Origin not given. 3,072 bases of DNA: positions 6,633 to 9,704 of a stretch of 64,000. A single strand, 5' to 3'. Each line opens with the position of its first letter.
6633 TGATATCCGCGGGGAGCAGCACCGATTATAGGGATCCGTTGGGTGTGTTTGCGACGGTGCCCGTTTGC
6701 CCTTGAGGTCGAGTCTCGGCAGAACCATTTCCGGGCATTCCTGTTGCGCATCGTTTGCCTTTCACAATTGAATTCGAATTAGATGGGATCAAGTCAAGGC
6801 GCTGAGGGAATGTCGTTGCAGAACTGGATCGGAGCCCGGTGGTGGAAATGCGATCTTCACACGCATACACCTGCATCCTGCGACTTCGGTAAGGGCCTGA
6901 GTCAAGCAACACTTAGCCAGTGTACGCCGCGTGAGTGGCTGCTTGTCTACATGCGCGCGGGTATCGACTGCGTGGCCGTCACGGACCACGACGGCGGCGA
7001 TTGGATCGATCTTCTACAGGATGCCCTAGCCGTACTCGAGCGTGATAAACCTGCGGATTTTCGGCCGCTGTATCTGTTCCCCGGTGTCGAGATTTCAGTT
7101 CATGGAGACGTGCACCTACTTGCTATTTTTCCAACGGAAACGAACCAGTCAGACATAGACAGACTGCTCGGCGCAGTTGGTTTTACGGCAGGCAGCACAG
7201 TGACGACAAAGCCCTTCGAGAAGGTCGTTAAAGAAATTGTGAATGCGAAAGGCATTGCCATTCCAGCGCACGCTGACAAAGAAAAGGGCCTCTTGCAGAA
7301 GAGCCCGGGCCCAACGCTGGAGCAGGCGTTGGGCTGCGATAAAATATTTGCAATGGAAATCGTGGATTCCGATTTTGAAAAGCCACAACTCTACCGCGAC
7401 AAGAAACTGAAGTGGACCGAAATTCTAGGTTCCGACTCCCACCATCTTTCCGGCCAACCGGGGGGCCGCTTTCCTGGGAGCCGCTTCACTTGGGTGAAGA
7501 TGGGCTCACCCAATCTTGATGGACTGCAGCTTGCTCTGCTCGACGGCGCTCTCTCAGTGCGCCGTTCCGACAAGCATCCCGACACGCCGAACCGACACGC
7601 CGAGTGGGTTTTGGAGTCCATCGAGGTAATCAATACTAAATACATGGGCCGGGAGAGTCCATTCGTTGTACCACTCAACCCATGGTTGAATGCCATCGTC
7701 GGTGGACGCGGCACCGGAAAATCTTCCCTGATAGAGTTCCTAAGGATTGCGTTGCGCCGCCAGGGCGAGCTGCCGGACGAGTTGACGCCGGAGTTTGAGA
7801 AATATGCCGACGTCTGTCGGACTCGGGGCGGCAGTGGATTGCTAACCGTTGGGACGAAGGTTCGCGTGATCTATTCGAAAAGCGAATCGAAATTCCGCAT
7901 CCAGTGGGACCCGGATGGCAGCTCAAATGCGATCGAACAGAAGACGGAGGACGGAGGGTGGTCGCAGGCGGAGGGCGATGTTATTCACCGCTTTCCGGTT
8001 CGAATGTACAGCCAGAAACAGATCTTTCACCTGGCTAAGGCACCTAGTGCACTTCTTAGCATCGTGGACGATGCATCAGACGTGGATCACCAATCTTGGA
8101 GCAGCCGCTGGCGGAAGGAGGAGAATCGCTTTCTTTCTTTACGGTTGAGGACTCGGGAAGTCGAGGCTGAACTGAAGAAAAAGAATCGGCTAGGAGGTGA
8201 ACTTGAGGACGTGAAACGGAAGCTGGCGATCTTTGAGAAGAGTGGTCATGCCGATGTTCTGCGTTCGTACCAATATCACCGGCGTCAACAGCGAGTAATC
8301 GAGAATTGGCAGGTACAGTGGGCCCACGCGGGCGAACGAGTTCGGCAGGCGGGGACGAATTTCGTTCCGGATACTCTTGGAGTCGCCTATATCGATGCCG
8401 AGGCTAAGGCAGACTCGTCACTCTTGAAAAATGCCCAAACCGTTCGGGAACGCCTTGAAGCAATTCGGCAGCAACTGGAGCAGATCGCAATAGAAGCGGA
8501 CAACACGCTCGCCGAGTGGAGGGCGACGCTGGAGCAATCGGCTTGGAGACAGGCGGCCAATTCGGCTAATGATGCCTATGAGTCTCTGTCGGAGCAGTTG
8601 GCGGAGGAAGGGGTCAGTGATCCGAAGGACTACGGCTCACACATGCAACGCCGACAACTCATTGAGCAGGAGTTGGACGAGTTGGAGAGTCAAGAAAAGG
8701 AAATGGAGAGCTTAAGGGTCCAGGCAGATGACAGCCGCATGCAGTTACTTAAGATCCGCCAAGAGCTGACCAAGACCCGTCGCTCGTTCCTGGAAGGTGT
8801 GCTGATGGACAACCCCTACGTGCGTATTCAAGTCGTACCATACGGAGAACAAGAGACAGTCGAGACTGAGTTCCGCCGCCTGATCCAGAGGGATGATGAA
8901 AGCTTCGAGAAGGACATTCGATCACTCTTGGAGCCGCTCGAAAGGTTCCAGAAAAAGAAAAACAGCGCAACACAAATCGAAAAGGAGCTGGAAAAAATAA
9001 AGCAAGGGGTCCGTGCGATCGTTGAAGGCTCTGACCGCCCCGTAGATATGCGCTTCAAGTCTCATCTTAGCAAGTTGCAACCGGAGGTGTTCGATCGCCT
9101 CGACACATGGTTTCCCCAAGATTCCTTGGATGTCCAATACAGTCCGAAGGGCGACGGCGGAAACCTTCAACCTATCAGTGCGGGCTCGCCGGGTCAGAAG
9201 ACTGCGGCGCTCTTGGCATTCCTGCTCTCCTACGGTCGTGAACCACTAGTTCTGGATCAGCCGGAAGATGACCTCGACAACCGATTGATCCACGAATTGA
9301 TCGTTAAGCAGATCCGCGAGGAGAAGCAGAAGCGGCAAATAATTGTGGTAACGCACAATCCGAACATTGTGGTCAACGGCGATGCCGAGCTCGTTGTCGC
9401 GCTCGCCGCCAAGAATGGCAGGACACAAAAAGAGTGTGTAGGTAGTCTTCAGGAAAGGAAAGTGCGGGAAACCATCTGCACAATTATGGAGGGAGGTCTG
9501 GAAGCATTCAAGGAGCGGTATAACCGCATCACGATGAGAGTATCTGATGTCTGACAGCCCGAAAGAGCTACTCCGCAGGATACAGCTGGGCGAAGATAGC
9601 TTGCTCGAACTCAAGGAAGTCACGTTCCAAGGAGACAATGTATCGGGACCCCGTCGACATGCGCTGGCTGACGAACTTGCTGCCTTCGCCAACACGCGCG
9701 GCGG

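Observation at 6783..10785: PHP-phosphoesterase/ABC-SMC ATPase fusion translationally coupled to an AlbA_2 (Schlafen-core) protein: candidate two-gene defence system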

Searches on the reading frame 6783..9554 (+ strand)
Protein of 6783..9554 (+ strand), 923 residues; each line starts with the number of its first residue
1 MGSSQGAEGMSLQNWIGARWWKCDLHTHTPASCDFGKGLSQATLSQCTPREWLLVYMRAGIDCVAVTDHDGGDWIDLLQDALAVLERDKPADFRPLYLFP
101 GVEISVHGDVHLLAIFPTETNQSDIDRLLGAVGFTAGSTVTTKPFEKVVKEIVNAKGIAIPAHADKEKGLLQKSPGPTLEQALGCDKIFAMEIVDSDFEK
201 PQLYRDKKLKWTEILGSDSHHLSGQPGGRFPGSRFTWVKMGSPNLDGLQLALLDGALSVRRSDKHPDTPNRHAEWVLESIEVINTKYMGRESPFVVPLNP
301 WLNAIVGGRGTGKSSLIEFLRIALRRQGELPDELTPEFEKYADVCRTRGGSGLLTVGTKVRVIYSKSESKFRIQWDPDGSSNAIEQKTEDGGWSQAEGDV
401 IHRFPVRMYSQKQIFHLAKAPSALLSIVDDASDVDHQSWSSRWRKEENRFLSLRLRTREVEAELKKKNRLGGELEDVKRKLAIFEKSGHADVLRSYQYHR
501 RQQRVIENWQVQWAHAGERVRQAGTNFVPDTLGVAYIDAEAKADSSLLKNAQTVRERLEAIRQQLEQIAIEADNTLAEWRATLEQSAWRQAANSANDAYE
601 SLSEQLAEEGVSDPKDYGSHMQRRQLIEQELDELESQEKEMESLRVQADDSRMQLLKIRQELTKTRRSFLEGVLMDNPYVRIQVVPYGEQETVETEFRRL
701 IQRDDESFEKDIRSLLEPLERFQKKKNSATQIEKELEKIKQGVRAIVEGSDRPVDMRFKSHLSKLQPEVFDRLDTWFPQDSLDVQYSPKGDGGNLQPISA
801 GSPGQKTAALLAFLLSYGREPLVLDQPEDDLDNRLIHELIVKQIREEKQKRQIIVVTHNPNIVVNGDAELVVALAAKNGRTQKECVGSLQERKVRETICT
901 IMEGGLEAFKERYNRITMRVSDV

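Call 7: search_protein_families(library=pfam, proteins=[window:6783-9554:+], max_evalue=0.1)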
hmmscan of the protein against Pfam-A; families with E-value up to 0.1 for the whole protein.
window:6783-9554:+ (923 aa): 5 families
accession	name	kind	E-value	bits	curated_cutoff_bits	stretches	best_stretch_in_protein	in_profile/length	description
PF13304.12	AAA_21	-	1.9e-12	48.3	27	1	719-863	183-303/304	AAA domain, putative AbiEii toxin, Type IV TA system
PF02463.25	SMC_N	-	1.6e-09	38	40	1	542-873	106-212/220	RecF/RecN/SMC N terminal domain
PF13175.12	AAA_15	-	3.7e-06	27.3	32.1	1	623-863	151-374/374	AAA ATPase domain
PF13476.12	AAA_23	-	0.0086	17.2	27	0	296-568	15-166/201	AAA domain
PF08702.15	Fib_alpha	-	0.069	13.8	29.9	0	546-649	25-126/143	Fibrinogen alpha/beta chain family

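Call 8: search_protein_families(library=padloc, proteins=[window:6783-9554:+], max_evalue=0.01)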
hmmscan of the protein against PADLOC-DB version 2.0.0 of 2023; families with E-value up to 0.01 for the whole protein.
window:6783-9554:+ (923 aa): 32 families (the best 25 are shown)
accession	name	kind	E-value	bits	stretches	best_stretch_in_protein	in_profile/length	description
PDLC02208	Ppl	-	1.2e-143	478.3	1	16-916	3-892/894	-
PDLC03859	LmuB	-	5.3e-17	60.2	1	276-863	4-589/611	-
PDLC04135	mad3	-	9.3e-16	56.3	1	277-889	2-353/374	mads_3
PDLC02980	AriA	-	9e-14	50.1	1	706-863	153-303/304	-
PDLC04678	PDC-M49A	-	2.6e-09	33.9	1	821-896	570-646/681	-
PDLC04164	AriA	-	1.2e-06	26.2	1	810-871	184-244/253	-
PDLC02979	AriA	-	2.1e-06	25.8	1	704-863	216-373/373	-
PDLC04680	PDC-M49A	-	7.8e-06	22.7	0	821-872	561-612/674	-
PDLC00102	GajA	-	8.3e-06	22.5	0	279-327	5-50/532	AAA ATPase domain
PDLC04182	HEC-01A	-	1.9e-05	21.9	1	808-875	294-363/406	-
PDLC00305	PtuA1|PtuA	-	2.8e-05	21.6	1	840-883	265-309/392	AAA ATPase domain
PDLC03878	NsnB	-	3.7e-05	21.7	0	751-863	168-281/345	-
PDLC00278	PtuA1|PtuA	-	5.3e-05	20.7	0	296-325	19-48/436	AAA ATPase domain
PDLC04213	HEC-02A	-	9.6e-05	20.1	1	630-861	70-274/337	-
PDLC02335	AbiLi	-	0.00017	18.8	1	734-864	157-242/326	AbiLi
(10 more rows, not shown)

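Call 9: search_protein_families(library=ncbifam, proteins=[window:6783-9554:+], max_evalue=0.1)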
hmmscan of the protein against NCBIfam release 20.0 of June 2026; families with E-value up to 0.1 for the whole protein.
window:6783-9554:+ (923 aa): 32 families (the best 25 are shown)
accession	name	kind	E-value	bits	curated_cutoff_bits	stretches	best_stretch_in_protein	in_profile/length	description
NF045780.1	TrlF_fam_ATP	equivalog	1.7e-187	626.1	350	1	17-916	2-943/944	TrlF family AAA-like ATPase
NF042955.1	Ppl_antiphage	equivalog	5.5e-175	583.8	1000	1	17-916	1-882/882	anti-phage protein Ppl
NF045781.1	Spaf1101_AAA_ATP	equivalog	4.9e-74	250.2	475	2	620-913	536-829/836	Spaf_1101 family AAA-like ATPase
NF038032.1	CehA_McbA_metalo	domain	3.3e-08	33.3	80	1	19-259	1-215/315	CehA/McbA family metallohydrolase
NF000355.4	ribo_prot_ABC_F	equivalog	8e-06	25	380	1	760-859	75-173/499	ribosomal protection-like ABC-F family protein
TIGR04521.1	ECF_ATPase_2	equivalog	8.4e-06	25.1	330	1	802-872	146-217/279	energy-coupling factor transporter ATPase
NF040873.1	AztA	equivalog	1.3e-05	24.9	220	1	798-870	117-189/191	zinc ABC transporter ATP-binding protein AztA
NF000169.2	ABCF_Sal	exception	8.2e-05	21.5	725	1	796-880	126-206/542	Sal family ABC-F type ribosomal protection protein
TIGR00634.1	recN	equivalog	0.00014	21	407.85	1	840-896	483-539/563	DNA repair protein RecN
TIGR02857.1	CydD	equivalog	0.00065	18.8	435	1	802-868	460-525/529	thiol reductant ABC exporter subunit CydD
NF053840.1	MnTportMntADein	equivalog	0.0011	18.6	400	1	797-860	130-193/240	manganese ABC transporter ATP-binding protein MntA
TIGR04520.1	ECF_ATPase_1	equivalog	0.0015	18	315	1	802-873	138-210/269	energy-coupling factor transporter ATPase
TIGR03375.1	type_I_sec_LssB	subfamily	0.0016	16.8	693.1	1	802-862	605-664/696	type I secretion system permease/ATPase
NF047791.1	RNaseRnm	equivalog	0.0023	17.2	375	1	24-111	4-76/275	RNase RNM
NF010157.0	PRK13636.1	equivalog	0.0043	16.3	463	0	797-864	138-206/285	cobalt transporter ATP-binding subunit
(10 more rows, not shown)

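Call 18: find_homologous_proteins(query=window:6783-9551:+, max_evalue=1e-10)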
Query window:6783-9551:+ (923 aa): 3905 proteins with E <= 1e-10 among 8000 candidates; the best 120 are listed.
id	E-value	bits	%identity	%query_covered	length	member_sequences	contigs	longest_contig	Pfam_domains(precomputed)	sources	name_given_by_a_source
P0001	0.0e+0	1928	93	99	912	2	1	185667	PF02463.26,PF13304.13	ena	-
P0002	0.0e+0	1690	81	100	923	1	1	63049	PF02463.26,PF13304.13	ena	-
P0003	0.0e+0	1685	82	99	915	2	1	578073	PF13175.13,PF02463.26,PF13304.13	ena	-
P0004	0.0e+0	1523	79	94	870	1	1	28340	PF02463.26,PF13304.13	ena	-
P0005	0.0e+0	1318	66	98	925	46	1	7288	PF13476.13,PF02463.26,PF13304.13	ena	-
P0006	0.0e+0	1317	65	98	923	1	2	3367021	PF02463.26,PF13304.13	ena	-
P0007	0.0e+0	1309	65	98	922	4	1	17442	PF02463.26,PF13304.13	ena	-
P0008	0.0e+0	1303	65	99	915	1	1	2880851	PF02463.26,PF13304.13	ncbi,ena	-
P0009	0.0e+0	1302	65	98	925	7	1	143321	PF13476.13,PF02463.26,PF13304.13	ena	-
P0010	0.0e+0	1291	65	98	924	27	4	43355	PF13476.13,PF02463.26,PF13304.13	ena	-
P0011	0.0e+0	1269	64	98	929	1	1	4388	PF13476.13,PF02463.26,PF13304.13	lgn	-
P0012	0.0e+0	1266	63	98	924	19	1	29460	PF02463.26,PF13304.13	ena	-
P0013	0.0e+0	1260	63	98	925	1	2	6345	PF02463.26,PF13304.13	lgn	-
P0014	0.0e+0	1258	63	98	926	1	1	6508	PF13476.13,PF02463.26,PF13304.13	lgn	-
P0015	0.0e+0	1244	63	99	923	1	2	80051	PF02463.26,PF13304.13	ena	-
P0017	0.0e+0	1236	62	98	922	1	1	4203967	PF02463.26,PF13304.13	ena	-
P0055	0.0e+0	1153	57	98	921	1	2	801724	PF13476.13,PF02463.26,PF13304.13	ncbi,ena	-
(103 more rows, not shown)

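Call 20: find_related_loci(query=A1, collection=genome_contigs, flank=10000)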
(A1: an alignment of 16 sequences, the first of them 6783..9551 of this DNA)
Query A1 (923 aa) in genome_contigs; peptide patterns used: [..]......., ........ (x = any residue, [..] = any of these).
599 stretches matched a pattern (row limit reached: there are more); 532 encode a relative of the query (tblastn E <= 1e-3); the best 80 are kept; 80 distinct loci.
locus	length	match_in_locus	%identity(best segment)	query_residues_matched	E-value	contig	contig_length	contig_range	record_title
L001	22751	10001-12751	65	10-918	0e+0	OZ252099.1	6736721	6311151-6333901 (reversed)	MAG: Bryobacterales bacterium isolate dc448f75-7b3f-414d-b321-0b274a23c026 genome assembly, chromosome: 1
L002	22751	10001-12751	66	10-918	0e+0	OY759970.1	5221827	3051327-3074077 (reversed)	MAG: Vicinamibacterales bacterium isolate d8048395-9ec3-4be5-9403-ce9d0d334964 genome assembly, chromosome: 1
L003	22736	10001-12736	59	14-918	0e+0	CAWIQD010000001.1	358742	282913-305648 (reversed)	MAG: uncultured Acidobacteriota bacterium isolate MFD01721.bin.1.17 genome assembly, contig: contig_14865, whole genome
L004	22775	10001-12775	57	13-917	0e+0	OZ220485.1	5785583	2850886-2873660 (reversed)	MAG: Bryobacterales bacterium isolate 86978798-6d99-423e-8588-835106a9727b genome assembly, chromosome: 1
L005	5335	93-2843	58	10-918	0e+0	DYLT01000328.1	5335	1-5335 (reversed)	MAG TPA_asm: Blastopirellula marina isolate SulCav_AS07-7_3_67_12 SulCav_AS07_7_13856_length_5335_cov_6_821023, whole ge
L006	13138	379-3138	56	10-923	0e+0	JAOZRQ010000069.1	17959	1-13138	MAG: Desulfobacterales bacterium isolate GMC6.concoct.52 GMC6_2599_length_17959_cov_14.877625, whole genome shotgun sequ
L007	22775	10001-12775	55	2-918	0e+0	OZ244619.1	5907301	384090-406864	MAG: Candidatus Latescibacterota bacterium isolate 42df25b2-3f2b-47dc-af7c-4916403e88f0 genome assembly, chromosome: 1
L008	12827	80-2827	56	10-918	0e+0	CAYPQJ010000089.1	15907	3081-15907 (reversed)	MAG TPA_asm: uncultured Desulfobacteraceae bacterium isolate binchicken_co51_216 genome assembly, contig: NODE_1109_leng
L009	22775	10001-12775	55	2-918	0e+0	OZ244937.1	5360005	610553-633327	MAG: Candidatus Latescibacterota bacterium isolate 1c493fcc-a489-4500-a9bd-4f4019e95c1e genome assembly, chromosome: 1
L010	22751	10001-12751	55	10-918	0e+0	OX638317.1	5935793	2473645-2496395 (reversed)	MAG: uncultured Latescibacteria bacterium isolate cbbe8a84-e08a-4d06-a76e-2eb930d8ff24 genome assembly, chromosome: 1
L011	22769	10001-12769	55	4-918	0e+0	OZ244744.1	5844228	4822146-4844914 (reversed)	MAG: Candidatus Latescibacterota bacterium isolate aa5cf8e5-2ee9-4ccc-9d1f-80a1aaad70af genome assembly, chromosome: 1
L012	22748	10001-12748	55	10-919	0e+0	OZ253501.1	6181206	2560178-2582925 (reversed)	MAG: Candidatus Latescibacterota bacterium isolate f485d00f-16df-4488-a4d1-ddfd292eb512 genome assembly, chromosome: 1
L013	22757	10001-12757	54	15-923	0e+0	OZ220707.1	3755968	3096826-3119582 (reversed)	MAG: Rhodothermales bacterium isolate 73463979-71cf-475a-bf3e-fc0c682d52d1 genome assembly, chromosome: 1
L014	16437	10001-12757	55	15-923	0e+0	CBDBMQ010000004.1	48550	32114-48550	MAG: Rhodothermales bacterium isolate 2f1e6004-1539-424d-a2a3-fdea80cd2d68 genome assembly, contig: contig_4, whole geno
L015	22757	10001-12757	54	10-918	0e+0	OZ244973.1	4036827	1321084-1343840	MAG: Terriglobia bacterium isolate 2202a82c-0bb4-4252-a2d5-8bb3d6ea53e1 genome assembly, chromosome: 1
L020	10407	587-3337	53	15-923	0e+0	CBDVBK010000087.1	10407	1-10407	MAG TPA_asm: uncultured bacterium isolate SRR22302358_concoct_47 genome assembly, contig: ERZ25746585.2446, whole genome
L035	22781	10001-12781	47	2-917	0e+0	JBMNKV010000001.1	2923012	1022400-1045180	MAG: Desulfobulbus sp. isolate SBF912LR0FQ0009 contig_61008, whole genome shotgun sequence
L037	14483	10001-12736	47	14-917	0e+0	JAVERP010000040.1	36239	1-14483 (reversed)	MAG: Sphaerochaeta sp. isolate BF1_21 scaffold_1902_c1_biofilm_2017, whole genome shotgun sequence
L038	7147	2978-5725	47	14-921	0e+0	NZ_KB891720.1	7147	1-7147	Alkalispirochaeta alkalica DSM 8900 B071DRAFT_scaffold_35.36, whole genome shotgun sequence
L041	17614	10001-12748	47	14-921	0e+0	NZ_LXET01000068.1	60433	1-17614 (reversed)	Hafnia paralvei ATCC 29927 Sequence00068, whole genome shotgun sequence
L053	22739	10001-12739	43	13-917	0e+0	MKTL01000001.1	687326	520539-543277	MAG: Clostridiales bacterium 38-18 SCNpilot_bf_inoc_scaffold_0, whole genome shotgun sequence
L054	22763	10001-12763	46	9-921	0e+0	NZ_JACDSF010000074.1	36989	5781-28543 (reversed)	Pectobacterium brasiliense strain CFBP8736 Pectobacterium_brasiliense_CFBP8736_contig_74, whole genome shotgun sequence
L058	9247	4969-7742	56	2-918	0e+0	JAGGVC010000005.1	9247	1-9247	MAG: bacterium isolate AUK090 PB_MBMC_044_c_000000000086, whole genome shotgun sequence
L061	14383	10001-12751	42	14-916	0e+0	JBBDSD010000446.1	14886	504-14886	MAG: Trueperaceae bacterium isolate LejiaC_71_9 Lejia_C_9318_length_14886_cov_5, whole genome shotgun sequence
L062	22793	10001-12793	42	10-918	0e+0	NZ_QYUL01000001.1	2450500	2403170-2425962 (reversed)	Azospirillum cavernae strain K2W22B-5 Segkk0, whole genome shotgun sequence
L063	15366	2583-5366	40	10-916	0e+0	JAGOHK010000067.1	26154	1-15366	MAG: Leptospiraceae bacterium isolate Go_SlAct_bin_98 Go_SlAct_6388_length_26154_cov_10.360164, whole genome shotgun seq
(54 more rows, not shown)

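Call 24: search_protein_families(library=pfam, proteins=[L063:1310-2536:+, L061:8365-9591:+, L058:7872-9017:+, L035:12799-15699:+, L035:7956-10025:+, L020:3394-6192:+, L053:13090-18138:+, L053:6903-9956:+, L063:5598-6878:+, L037:7158-9980:+], max_evalue=0.001)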
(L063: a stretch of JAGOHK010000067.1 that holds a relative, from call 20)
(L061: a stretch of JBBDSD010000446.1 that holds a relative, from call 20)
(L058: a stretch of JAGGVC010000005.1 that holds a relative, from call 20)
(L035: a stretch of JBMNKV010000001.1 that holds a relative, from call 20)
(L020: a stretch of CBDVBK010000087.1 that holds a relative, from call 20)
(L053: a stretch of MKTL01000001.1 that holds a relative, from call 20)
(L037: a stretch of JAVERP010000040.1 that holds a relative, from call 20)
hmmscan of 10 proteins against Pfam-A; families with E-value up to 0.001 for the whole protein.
L063:1310-2536:+ (409 aa): 1 family
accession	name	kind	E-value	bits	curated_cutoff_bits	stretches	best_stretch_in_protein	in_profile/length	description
PF01420.25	Methylase_S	-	1.4e-31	110.4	22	2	2-180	2-168/168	Type I restriction modification DNA specificity domain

L061:8365-9591:+ (409 aa): 1 family
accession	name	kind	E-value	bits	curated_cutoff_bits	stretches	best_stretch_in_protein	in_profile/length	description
PF00482.28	T2SSF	-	3.8e-66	221.2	25.2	2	73-196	1-125/125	Type II secretion system (T2SS), protein F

L058:7872-9017:+ (382 aa): 1 family
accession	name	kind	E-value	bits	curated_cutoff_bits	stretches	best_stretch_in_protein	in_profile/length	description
PF09250.16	Prim-Pol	-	2e-08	35.3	22.8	1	2-89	77-158/158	Bifunctional DNA primase/polymerase, N-terminal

L035:12799-15699:+ (967 aa): 4 families
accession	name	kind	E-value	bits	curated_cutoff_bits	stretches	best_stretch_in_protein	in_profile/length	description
PF00271.37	Helicase_C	-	9.9e-26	90.6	23.5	1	488-597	6-110/110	Helicase conserved C-terminal domain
PF00176.29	SNF2-rel_dom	-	7.7e-18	65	24.9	1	123-330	20-200/290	SNF2-related domain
PF04851.21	ResIII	-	1.9e-08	34.8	22.5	1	104-287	4-163/164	Type III restriction enzyme, res subunit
PF00270.35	DEAD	-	3.2e-06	27.4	26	1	106-288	2-162/167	DEAD/DEAH box helicase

L035:7956-10025:+ (690 aa): 1 family
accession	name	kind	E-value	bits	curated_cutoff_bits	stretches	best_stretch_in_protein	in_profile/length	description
PF01555.25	N6_N4_Mtase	-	0.00024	21.6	26.7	1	265-374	1-87/221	DNA methylase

L020:3394-6192:+ (933 aa): 4 families
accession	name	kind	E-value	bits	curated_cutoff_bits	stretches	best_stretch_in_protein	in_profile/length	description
PF00271.37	Helicase_C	-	1.6e-22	80.3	23.5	1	463-572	6-110/110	Helicase conserved C-terminal domain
PF00176.29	SNF2-rel_dom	-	8.9e-21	74.7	24.9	1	108-305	17-198/290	SNF2-related domain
PF04851.21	ResIII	-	1.8e-12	47.9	22.5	1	93-271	5-163/164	Type III restriction enzyme, res subunit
PF00270.35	DEAD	-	1.8e-06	28.2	26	1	94-272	2-162/167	DEAD/DEAH box helicase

L053:13090-18138:+ (1683 aa): 9 families
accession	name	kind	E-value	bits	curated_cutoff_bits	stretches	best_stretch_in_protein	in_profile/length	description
PF13195.11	DUF4011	-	2.5e-38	132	22.2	1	14-177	1-158/158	Protein of unknown function (DUF4011)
PF18741.7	MTES_1575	-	2.8e-37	127.1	38.2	1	1369-1465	1-95/96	REase_MTES_1575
PF13086.12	AAA_11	-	3.4e-18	66.8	27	2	283-409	3-138/257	AAA domain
PF13087.12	AAA_12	-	8.7e-15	55.2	27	1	1136-1320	18-193/195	AAA domain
PF13245.12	AAA_19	-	3.9e-09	37.2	25.1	1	286-366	1-78/134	AAA domain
PF13604.12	AAA_30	-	6e-08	33.1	27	0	284-345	4-67/191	AAA domain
PF00270.35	DEAD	-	8.8e-05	22.7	26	0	285-371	3-93/167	DEAD/DEAH box helicase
PF09848.15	SLFN-g3_helicase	-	0.00036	20.4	24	0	299-387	4-88/354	Schlafen group 3, DNA/RNA helicase domain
PF17107.11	SesA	-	0.00053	20.6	26.3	0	669-720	62-113/122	N-terminal domain on NACHT_NTPase and P-loop NTPases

L053:6903-9956:+ (1018 aa): 3 families
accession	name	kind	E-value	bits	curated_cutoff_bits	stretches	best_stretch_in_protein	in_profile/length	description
PF19778.5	RE_endonuc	-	4.5e-36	123.4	23.4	1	902-1007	2-106/108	Endonuclease domain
PF04851.21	ResIII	-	2.7e-14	53.8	22.5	1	78-254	5-163/164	Type III restriction enzyme, res subunit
PF00270.35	DEAD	-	2.9e-07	30.8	26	1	87-257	11-163/167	DEAD/DEAH box helicase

L063:5598-6878:+ (427 aa): 2 families
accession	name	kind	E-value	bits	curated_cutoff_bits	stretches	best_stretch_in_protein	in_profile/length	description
PF13304.12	AAA_21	-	1.6e-37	130.7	27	1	51-366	3-304/304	AAA domain, putative AbiEii toxin, Type IV TA system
PF02463.25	SMC_N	-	1.7e-06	28.1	40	1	49-366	26-203/220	RecF/RecN/SMC N terminal domain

L037:7158-9980:+ (941 aa): 1 family
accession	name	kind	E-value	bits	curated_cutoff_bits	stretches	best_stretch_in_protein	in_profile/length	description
PF01555.25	N6_N4_Mtase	-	2e-16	61.1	26.7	2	44-181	107-205/221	DNA methylase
